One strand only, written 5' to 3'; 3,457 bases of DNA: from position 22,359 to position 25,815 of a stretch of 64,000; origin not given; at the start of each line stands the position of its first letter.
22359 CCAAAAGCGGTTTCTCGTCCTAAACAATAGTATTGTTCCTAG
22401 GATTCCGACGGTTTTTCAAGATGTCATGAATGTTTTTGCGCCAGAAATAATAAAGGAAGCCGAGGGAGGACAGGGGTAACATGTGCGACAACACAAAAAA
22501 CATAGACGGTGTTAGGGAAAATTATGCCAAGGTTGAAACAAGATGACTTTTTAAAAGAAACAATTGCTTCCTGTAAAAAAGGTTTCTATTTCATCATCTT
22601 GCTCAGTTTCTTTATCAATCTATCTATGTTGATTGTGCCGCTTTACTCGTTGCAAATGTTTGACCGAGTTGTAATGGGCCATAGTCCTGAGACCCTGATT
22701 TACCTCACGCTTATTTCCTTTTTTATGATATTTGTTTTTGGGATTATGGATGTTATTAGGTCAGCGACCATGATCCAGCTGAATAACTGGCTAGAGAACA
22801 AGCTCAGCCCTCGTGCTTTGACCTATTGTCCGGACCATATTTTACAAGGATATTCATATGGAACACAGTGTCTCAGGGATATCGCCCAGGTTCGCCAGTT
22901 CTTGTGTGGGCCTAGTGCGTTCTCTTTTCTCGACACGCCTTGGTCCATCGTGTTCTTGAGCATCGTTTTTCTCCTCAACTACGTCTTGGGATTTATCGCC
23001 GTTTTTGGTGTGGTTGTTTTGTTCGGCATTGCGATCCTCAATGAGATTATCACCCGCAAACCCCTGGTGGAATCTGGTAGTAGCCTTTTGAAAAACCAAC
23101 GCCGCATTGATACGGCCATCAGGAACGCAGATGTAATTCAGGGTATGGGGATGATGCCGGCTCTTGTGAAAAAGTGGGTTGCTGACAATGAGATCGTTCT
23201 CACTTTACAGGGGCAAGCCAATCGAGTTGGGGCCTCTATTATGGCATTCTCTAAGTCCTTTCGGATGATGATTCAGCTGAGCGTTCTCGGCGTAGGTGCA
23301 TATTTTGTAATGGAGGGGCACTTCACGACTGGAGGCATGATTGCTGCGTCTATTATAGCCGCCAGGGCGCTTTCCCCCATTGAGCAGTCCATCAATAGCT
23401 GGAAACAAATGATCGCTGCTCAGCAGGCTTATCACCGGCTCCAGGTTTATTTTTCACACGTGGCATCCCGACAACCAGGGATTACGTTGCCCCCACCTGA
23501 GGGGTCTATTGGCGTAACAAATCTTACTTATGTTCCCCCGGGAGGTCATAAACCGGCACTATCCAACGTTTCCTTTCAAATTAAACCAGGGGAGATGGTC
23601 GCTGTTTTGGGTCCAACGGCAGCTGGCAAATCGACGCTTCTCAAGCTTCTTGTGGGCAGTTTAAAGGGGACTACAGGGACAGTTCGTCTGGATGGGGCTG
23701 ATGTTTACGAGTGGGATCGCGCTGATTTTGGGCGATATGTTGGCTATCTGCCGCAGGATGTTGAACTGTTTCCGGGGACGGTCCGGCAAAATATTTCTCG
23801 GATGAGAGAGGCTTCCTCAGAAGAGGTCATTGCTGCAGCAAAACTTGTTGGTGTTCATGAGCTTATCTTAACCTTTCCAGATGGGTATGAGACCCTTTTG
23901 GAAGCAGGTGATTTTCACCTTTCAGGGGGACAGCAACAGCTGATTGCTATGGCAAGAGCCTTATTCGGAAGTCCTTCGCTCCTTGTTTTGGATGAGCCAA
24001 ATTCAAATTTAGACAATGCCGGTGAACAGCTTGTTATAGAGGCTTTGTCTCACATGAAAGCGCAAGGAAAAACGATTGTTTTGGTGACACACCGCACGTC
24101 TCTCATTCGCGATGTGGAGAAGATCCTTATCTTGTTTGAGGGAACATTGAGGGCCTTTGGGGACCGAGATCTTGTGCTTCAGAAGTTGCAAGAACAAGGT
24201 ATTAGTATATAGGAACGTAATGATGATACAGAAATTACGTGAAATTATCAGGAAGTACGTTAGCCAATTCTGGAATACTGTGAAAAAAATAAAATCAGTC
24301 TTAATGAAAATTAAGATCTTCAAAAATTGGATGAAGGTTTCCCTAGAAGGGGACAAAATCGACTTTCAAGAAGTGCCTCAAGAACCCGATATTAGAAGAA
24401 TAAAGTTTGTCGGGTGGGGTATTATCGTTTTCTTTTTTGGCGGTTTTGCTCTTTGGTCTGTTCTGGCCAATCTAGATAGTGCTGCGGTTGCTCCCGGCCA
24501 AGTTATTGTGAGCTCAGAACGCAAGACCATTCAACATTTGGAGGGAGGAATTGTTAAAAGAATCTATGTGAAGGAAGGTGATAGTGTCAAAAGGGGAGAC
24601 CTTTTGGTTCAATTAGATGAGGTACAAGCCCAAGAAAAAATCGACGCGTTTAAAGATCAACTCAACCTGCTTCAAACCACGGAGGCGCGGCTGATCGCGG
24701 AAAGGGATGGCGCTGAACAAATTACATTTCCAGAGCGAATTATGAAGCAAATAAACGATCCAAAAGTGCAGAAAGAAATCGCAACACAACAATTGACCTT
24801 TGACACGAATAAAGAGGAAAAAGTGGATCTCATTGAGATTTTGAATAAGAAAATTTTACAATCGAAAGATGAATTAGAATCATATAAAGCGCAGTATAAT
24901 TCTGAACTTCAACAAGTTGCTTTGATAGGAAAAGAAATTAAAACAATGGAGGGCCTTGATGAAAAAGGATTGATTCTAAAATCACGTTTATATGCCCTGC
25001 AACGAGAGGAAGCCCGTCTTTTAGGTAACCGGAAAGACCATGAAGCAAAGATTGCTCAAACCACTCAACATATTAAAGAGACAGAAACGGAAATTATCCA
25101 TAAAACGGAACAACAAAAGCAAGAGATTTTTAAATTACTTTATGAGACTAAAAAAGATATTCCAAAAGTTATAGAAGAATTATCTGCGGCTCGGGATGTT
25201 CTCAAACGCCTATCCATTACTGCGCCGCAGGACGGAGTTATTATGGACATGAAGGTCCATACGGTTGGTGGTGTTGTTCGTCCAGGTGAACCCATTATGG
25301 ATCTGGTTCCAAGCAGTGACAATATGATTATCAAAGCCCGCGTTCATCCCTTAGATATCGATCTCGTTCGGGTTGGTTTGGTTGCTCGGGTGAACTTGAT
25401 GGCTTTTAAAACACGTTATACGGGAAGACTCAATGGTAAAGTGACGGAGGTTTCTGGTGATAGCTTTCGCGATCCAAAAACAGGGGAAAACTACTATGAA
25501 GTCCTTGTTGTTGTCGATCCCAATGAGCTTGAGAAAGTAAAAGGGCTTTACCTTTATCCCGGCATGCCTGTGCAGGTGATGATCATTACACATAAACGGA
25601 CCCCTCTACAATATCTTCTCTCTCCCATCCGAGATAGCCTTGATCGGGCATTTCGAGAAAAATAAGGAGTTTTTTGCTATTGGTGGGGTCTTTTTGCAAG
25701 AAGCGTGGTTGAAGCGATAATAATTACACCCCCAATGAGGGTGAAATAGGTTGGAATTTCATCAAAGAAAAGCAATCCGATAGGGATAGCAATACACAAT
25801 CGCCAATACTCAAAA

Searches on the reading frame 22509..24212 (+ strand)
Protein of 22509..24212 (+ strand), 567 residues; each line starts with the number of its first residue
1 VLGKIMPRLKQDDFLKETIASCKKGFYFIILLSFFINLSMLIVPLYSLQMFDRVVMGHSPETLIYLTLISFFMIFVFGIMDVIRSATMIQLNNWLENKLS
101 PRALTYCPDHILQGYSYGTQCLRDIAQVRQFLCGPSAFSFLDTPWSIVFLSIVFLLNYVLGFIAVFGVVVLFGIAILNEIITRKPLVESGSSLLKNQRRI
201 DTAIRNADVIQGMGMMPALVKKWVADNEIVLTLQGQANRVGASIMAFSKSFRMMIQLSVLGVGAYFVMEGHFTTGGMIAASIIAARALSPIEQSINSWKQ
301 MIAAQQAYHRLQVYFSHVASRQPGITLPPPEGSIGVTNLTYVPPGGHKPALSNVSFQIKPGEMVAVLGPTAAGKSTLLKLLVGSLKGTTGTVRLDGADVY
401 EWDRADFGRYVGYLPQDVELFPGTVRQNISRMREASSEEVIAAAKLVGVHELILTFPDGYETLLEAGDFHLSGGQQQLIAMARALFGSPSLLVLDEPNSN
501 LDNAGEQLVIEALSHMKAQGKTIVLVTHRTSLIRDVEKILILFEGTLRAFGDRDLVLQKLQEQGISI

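Call 21: search_protein_families(library=ncbifam, proteins=[window:22509-24212:+], max_evalue=0.00001)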
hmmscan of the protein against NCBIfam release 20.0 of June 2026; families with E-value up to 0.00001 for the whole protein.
window:22509-24212:+ (567 aa): 184 families (the best 25 are shown)
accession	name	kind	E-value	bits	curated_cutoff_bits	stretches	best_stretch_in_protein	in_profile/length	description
TIGR01842.1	type_I_sec_PrtD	subfamily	1.1e-193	644.7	510.15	1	19-560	1-544/544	type I secretion system permease/ATPase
TIGR03375.1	type_I_sec_LssB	subfamily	9.1e-110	368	693.1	1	10-563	135-695/696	type I secretion system permease/ATPase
TIGR01846.1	type_I_sec_HlyB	subfamily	1e-69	235.6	725.55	1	19-559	134-681/694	type I secretion system permease/ATPase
TIGR03796.1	NHLM_micro_ABC1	equivalog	3.8e-66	223.7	853.3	1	14-553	144-695/710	NHLP family bacteriocin export ABC transporter peptidase/permease/ATPase subunit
TIGR03797.1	NHLM_micro_ABC2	equivalog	1.5e-60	205.5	709.4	1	9-553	121-668/686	NHLP bacteriocin export ABC transporter permease/ATPase subunit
TIGR02857.1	CydD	equivalog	1e-54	186.4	435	1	300-541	286-528/529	thiol reductant ABC exporter subunit CydD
TIGR02204.1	MsbA_rel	hypoth_equivalog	4.1e-54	184.2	780.4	1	188-558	188-563/576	ABC transporter, permease/ATP-binding protein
TIGR01193.1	bacteriocin_ABC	subfamily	4.5e-53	180.8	523.85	1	28-555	160-694/708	peptide cleavage/export ABC transporter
TIGR02868.1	CydC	equivalog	8.5e-53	179.8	329.05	1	149-529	144-529/530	thiol reductant ABC exporter subunit CydC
TIGR00958.1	3a01208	subfamily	3e-52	177.9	874.6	1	242-553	385-697/711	antigen peptide transporter 2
NF010178.0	PRK13657.1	equivalog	3.2e-49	167.9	733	1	148-553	146-553/588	glucan ABC transporter ATP-binding protein/ permease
TIGR02203.1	MsbA_lipidA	equivalog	1.6e-46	159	602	1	149-547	145-546/572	lipid A export permease/ATP-binding protein MsbA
NF008364.0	PRK11160.1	equivalog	5e-46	157.5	630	1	238-559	237-564/575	heme ABC transporter ATP-binding protein/permease CydC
NF052233.1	CphA_assoc_ABC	equivalog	5.8e-45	153.9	880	1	221-559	393-732/766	cyanophycin metabolism-associated ABC transporter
NF045513.1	HepA_fam_ABC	equivalog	1.6e-44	152.4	725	1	123-552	160-591/610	heterocyst formation ABC transporter subunit HepA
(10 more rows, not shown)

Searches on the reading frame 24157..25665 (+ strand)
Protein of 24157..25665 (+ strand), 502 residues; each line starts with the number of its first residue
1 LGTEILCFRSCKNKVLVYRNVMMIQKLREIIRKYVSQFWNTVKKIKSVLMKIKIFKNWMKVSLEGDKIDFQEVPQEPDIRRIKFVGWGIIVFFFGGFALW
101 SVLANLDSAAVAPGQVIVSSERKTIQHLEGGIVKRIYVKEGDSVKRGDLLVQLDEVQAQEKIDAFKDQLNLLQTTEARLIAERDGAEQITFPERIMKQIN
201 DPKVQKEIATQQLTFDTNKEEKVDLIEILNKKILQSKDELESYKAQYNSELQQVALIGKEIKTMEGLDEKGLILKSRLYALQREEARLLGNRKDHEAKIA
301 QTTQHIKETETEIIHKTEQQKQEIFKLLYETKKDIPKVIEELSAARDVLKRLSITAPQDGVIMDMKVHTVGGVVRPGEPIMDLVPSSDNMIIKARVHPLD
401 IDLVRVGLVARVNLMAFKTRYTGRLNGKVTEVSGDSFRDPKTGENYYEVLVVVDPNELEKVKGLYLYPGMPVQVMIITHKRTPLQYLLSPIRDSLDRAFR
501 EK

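Call 21: search_protein_families(library=ncbifam, proteins=[window:24157-25665:+], max_evalue=0.00001)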
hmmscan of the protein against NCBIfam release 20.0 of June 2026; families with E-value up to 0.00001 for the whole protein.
window:24157-25665:+ (502 aa): 8 families
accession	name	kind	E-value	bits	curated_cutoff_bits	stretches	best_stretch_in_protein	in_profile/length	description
TIGR01843.1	type_I_hlyD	subfamily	1.1e-121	406.8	208.65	1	82-502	3-422/422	HlyD family type I secretion periplasmic adaptor subunit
TIGR00998.1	8a0101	subfamily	4.9e-20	71.7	390.8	1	91-427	13-280/334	EmrA/EmrK family multidrug efflux transporter periplasmic adaptor subunit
TIGR02971.1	heterocyst_DevB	subfamily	3.5e-15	56.2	129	1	133-432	27-282/327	ABC exporter membrane fusion protein, DevB family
TIGR03794.1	NHLM_micro_HlyD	equivalog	1.8e-14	53.5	156.2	1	95-434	31-338/421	NHLP bacteriocin system secretion protein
TIGR01730.1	RND_mfp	subfamily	1.6e-13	50.4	94.9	1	118-175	22-79/322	efflux RND transporter periplasmic adaptor subunit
NF007785.0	PRK10476.1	equivalog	2.8e-12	46.1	376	1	300-432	157-284/347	multidrug transporter subunit MdtN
TIGR01000.1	bacteriocin_acc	subfamily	2.4e-10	39.9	258.85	1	92-488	30-450/457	bacteriocin secretion accessory protein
NF011715.0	PRK15136.1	equivalog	3.8e-10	38.9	563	0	106-250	52-184/390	multidrug efflux MFS transporter periplasmic adaptor subunit EmrA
